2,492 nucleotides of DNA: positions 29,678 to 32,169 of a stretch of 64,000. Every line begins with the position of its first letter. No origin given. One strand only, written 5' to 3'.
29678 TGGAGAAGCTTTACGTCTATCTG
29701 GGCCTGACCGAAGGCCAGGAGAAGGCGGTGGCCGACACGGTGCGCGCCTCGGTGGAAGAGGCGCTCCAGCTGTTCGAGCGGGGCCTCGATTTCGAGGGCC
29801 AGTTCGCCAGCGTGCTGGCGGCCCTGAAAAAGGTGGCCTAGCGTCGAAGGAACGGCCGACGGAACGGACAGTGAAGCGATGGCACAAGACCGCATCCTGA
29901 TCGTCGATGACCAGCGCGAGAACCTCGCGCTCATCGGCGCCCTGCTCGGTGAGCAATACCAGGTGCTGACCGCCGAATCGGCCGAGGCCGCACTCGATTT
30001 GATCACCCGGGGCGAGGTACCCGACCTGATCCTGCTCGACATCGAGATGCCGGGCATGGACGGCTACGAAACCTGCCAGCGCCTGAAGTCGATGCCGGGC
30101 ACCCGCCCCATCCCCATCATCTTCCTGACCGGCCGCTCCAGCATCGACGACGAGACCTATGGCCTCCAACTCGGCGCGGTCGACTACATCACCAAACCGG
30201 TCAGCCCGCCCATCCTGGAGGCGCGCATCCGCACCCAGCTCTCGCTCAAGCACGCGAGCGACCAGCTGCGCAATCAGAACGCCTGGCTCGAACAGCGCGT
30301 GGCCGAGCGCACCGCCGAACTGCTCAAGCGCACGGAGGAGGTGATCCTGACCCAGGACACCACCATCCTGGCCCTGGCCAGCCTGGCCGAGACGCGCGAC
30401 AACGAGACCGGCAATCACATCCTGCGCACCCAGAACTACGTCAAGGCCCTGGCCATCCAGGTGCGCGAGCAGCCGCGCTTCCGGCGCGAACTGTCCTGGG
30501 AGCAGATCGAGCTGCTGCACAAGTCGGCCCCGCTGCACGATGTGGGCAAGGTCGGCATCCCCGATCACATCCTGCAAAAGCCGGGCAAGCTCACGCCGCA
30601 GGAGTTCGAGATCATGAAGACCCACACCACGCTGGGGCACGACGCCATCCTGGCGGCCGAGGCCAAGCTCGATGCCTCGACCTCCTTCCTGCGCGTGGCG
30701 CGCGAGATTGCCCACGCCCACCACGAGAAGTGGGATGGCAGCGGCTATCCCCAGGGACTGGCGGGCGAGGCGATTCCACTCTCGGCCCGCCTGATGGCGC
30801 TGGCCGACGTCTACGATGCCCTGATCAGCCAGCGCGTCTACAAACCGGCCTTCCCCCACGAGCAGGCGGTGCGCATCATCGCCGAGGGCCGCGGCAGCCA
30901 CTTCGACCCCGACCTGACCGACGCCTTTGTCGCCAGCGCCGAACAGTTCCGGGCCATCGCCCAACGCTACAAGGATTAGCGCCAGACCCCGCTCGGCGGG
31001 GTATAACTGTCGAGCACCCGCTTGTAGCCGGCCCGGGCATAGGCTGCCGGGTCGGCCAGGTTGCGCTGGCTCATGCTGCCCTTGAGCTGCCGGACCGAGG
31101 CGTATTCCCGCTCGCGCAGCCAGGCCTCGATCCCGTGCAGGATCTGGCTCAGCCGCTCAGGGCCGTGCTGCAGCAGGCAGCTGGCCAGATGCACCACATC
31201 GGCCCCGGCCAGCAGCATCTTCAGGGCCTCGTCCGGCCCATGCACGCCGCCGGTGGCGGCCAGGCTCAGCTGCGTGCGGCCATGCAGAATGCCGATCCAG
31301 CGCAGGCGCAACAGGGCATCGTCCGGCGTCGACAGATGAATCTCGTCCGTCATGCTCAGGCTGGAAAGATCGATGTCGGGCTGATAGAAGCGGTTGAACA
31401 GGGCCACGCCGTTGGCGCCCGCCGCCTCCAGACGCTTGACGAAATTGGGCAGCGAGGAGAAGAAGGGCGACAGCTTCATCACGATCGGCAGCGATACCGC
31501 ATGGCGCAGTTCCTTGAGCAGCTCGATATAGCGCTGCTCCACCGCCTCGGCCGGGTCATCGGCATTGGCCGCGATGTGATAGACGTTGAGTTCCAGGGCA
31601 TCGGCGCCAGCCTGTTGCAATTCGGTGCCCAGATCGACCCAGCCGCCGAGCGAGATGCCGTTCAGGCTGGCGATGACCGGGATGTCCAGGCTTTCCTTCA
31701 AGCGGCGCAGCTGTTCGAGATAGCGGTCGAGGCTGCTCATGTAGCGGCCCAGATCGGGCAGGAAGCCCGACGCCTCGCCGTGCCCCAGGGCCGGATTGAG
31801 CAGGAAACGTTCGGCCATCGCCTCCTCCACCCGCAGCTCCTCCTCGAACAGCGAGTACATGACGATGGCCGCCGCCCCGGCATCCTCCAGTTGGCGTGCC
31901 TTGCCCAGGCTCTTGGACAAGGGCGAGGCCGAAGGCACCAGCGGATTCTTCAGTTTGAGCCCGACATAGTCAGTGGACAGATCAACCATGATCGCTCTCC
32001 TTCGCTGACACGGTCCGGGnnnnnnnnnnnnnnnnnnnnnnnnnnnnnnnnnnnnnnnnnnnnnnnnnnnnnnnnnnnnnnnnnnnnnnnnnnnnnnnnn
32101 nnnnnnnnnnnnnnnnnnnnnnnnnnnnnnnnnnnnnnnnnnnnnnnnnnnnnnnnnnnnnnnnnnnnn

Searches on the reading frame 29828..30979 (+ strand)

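Call 95: search_protein_families(library=pfam, proteins=[window:29828-30979:+], max_evalue=0.00001)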
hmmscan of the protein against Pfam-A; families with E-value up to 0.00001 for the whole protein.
window:29828-30979:+ (383 aa): 3 families
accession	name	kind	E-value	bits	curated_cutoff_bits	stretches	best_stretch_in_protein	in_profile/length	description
PF13487.12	HD_5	-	1.1e-31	110.3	27.2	1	228-363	40-170/170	HD domain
PF00072.30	Response_reg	-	4.9e-27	94.7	30.2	1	23-134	1-110/111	Response regulator receiver domain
PF01966.28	HD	-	5.3e-17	62.6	22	1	195-331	2-115/116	HD domain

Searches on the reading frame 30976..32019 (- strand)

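Call 95: search_protein_families(library=pfam, proteins=[window:30976-32019:-], max_evalue=0.00001)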
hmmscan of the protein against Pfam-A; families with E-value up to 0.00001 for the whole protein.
window:30976-32019:- (347 aa): 1 family
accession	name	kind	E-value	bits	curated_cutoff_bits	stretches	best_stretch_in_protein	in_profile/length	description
PF01180.27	DHO_dh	-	1.8e-12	47.5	27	1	15-300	3-290/291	Dihydroorotate dehydrogenase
